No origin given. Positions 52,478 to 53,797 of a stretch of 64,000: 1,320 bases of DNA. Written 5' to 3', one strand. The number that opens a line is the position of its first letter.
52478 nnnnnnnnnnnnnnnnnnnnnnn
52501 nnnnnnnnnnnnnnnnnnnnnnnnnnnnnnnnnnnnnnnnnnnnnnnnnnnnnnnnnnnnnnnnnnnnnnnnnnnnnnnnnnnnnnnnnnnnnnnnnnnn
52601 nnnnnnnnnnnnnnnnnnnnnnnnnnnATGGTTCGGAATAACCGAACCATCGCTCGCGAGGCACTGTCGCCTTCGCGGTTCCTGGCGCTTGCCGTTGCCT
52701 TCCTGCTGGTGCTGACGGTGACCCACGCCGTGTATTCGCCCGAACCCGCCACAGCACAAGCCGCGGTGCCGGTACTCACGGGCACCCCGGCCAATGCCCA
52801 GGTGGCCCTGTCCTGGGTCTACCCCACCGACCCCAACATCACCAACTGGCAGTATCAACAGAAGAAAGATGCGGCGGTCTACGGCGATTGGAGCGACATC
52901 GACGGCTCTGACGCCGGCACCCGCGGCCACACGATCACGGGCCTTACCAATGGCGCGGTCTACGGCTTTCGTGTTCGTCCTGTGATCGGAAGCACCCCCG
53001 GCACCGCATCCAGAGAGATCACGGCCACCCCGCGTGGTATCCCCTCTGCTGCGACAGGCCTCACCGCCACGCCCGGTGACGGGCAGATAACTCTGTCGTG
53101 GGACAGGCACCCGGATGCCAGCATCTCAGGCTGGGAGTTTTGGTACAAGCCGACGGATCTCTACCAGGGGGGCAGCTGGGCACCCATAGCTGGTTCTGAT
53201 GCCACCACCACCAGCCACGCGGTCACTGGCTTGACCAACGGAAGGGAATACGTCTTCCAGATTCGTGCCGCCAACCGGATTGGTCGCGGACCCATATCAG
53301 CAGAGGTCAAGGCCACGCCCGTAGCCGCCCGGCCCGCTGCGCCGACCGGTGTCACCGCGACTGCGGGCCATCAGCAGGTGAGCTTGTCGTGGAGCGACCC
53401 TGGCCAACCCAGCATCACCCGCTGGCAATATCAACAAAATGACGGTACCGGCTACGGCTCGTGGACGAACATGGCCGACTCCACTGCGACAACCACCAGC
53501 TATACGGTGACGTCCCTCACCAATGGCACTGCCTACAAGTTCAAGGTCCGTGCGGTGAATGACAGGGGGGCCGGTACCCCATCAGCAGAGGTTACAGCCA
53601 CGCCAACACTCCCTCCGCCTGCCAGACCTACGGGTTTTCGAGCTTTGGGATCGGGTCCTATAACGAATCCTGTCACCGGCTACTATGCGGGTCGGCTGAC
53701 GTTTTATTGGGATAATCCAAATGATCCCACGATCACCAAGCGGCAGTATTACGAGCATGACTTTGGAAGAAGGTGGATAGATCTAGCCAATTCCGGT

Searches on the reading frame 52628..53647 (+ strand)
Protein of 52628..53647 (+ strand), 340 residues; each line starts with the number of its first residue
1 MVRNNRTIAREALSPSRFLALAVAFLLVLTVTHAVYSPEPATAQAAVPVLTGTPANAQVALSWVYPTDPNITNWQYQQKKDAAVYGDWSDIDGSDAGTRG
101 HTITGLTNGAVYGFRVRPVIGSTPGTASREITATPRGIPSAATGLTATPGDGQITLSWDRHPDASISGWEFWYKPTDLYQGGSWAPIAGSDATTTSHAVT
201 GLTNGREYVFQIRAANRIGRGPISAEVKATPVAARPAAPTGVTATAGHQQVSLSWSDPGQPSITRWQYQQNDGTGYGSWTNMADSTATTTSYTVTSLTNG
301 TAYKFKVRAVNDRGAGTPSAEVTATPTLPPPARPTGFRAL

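Call 18: find_homologous_proteins(query=window:52628-53647:+)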
Query window:52628-53647:+ (340 aa): 931 proteins with E <= 0.001 among 8000 candidates; the best 120 are listed.
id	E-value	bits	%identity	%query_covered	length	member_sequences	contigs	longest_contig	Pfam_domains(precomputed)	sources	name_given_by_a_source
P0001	2.6e-103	364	40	84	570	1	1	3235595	PF06355.19,PF25059.2,PF16323.12,PF22433.4,PF25814.2,PF16389.12,PF00041.28,PF16656.12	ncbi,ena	-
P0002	2.0e-101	358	43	82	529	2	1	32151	PF21605.4,PF01108.24,PF25059.2,PF25814.2,PF00041.28,PF10179.16,PF16656.12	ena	-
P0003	3.3e-90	321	58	58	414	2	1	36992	PF01108.24,PF25059.2,PF00041.28,PF16656.12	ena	-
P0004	4.2e-90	321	38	85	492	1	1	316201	PF25059.2,PF00041.28,PF16656.12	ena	-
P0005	8.8e-83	297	39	85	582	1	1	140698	PF01108.24,PF25059.2,PF25788.3,PF22433.4,PF24489.2,PF00041.28,PF16656.12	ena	-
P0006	2.0e-81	292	42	94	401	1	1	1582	PF25059.2,PF25832.1,PF22433.4,PF25833.1,PF00041.28,PF25834.1,PF16656.12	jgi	-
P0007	1.7e-77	279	40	78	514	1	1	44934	PF07495.20,PF21454.3,PF25059.2,PF23376.2,PF25788.3,PF24489.2,PF16656.12,PF24421.2,PF21466.4,PF22433.4,PF00041.28,PF10179.16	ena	-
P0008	2.5e-76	275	42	84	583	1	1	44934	PF21454.3,PF25059.2,PF21395.3,PF21466.4,PF24489.2,PF00041.28,PF10179.16,PF16656.12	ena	-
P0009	8.9e-75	270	40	91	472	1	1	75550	PF01839.30,PF07495.20,PF21605.4,PF25300.1,PF25059.2,PF25832.1,PF25788.3,PF24489.2,PF11800.14,PF16656.12,PF14292.13,PF00041.28,PF10179.16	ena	-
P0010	9.0e-75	270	39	88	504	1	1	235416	PF21454.3,PF21605.4,PF25300.1,PF01108.24,PF25059.2,PF12604.15,PF24489.2,PF16389.12,PF16656.12,PF24421.2,PF25833.1,PF16303.11,PF00041.28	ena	-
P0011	1.8e-71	259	37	89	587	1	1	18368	PF28033.1,PF21605.4,PF25300.1,PF01108.24,PF25059.2,PF23376.2,PF25788.3,PF16656.12,PF00754.32,PF22633.4,PF26586.1,PF00041.28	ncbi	ncbi:MAG: fibronectin type III domain-containing protein [Planctomycetia bacterium]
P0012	3.2e-71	259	44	93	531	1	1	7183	PF01108.24,PF25059.2,PF21200.3,PF26586.1,PF22433.4,PF16389.12,PF00041.28,PF10179.16,PF16656.12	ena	-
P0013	4.2e-71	258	39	85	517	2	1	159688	PF25059.2,PF25832.1,PF25833.1,PF00041.28,PF16656.12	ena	-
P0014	4.7e-70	255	40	83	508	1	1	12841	PF01108.24,PF25059.2,PF00041.28,PF16656.12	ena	-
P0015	1.9e-68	249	46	81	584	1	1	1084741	PF25059.2,PF10528.15,PF22433.4,PF25833.1,PF16389.12,PF00041.28,PF16656.12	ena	-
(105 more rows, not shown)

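Call 19: find_encoding_contigs(protein=P0001, flank=10000, max_places=3)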
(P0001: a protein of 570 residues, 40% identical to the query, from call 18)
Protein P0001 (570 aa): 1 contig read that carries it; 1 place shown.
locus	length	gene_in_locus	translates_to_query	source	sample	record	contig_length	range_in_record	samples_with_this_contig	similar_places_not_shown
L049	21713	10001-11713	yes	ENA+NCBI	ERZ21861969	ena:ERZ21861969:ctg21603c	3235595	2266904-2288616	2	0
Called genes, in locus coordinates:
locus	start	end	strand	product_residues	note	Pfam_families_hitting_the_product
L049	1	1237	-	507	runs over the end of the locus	PF01656:CbiA, PF13500:AAA_26, PF07685:GATase_3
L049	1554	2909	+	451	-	PF07690:MFS_1, PF12832:MFS_1_like (weak)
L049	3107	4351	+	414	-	PF05977:MFS_3 (weak), PF07690:MFS_1, PF00083:Sugar_tr, PF07690:MFS_1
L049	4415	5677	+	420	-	PF05977:MFS_3 (weak), PF07690:MFS_1, PF00083:Sugar_tr (weak), PF07690:MFS_1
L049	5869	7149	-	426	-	PF07690:MFS_1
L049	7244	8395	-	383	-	PF04909:Amidohydro_2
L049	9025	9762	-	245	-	-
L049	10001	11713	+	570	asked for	PF00041:fn3 (weak), PF06355:Aegerolysin (faint), PF16656:Pur_ac_phosph_N (faint), PF22433:MtxA_IG-like (faint), PF25059:FN3_DSCAM-DSCAML_C (faint), PF16323:DUF4959 (faint), PF25814:fn3_SORL1 (faint), PF00041:fn3, +1 more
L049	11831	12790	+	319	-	PF16389:DUF4998 (faint), PF16656:Pur_ac_phosph_N (faint), PF21454:MSP1_barrel (faint), PF25059:FN3_DSCAM-DSCAML_C (faint), PF25788:Ig_Rha78A_N (faint), PF25814:fn3_SORL1 (faint), PF00041:fn3, PF00041:fn3, +1 more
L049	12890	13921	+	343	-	PF00296:Bac_luciferase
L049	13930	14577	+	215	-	-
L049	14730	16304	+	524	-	PF00665:rve (weak), PF22483:Mu-transpos_C_2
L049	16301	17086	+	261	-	PF01695:IstB_IS21, PF00308:Bac_DnaA (weak), PF20720:nSTAND3 (weak)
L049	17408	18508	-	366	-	PF08240:ADH_N, PF16912:Glu_dehyd_C (weak), PF00107:ADH_zinc_N, PF13602:ADH_zinc_N_2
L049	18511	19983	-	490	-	PF00171:Aldedh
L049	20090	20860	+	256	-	-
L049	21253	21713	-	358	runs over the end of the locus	PF01070:FMN_dh, PF00478:IMPDH, PF01645:Glu_synthase (faint)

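Call 20: find_encoding_contigs(protein=P0003, flank=10000, max_places=3)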
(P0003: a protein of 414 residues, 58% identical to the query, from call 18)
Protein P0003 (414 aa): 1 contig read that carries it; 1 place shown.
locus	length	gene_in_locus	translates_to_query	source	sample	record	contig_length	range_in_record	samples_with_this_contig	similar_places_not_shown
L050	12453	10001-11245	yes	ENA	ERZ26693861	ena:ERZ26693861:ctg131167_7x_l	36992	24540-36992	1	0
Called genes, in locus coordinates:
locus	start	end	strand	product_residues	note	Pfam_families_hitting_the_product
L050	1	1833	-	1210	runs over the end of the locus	PF05378:Hydant_A_N, PF01968:Hydantoinase_A, PF02538:Hydantoinase_B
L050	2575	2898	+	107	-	PF01609:DDE_Tnp_1, PF13751:DDE_Tnp_1_6 (weak)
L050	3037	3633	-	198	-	-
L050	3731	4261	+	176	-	PF05175:MTS (weak)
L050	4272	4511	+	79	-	-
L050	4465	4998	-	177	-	PF02643:DUF192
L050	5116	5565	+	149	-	-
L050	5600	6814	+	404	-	-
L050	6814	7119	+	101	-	-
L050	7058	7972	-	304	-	PF01370:Epimerase, PF13460:NAD_binding_10, PF08338:DUF1731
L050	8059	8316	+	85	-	PF11910:NdhO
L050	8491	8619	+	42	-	-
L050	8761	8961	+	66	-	-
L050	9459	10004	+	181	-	-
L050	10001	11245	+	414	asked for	PF01108:Tissue_fac (faint), PF00041:fn3, PF16656:Pur_ac_phosph_N (faint), PF25059:FN3_DSCAM-DSCAML_C (faint), PF00041:fn3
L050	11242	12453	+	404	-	?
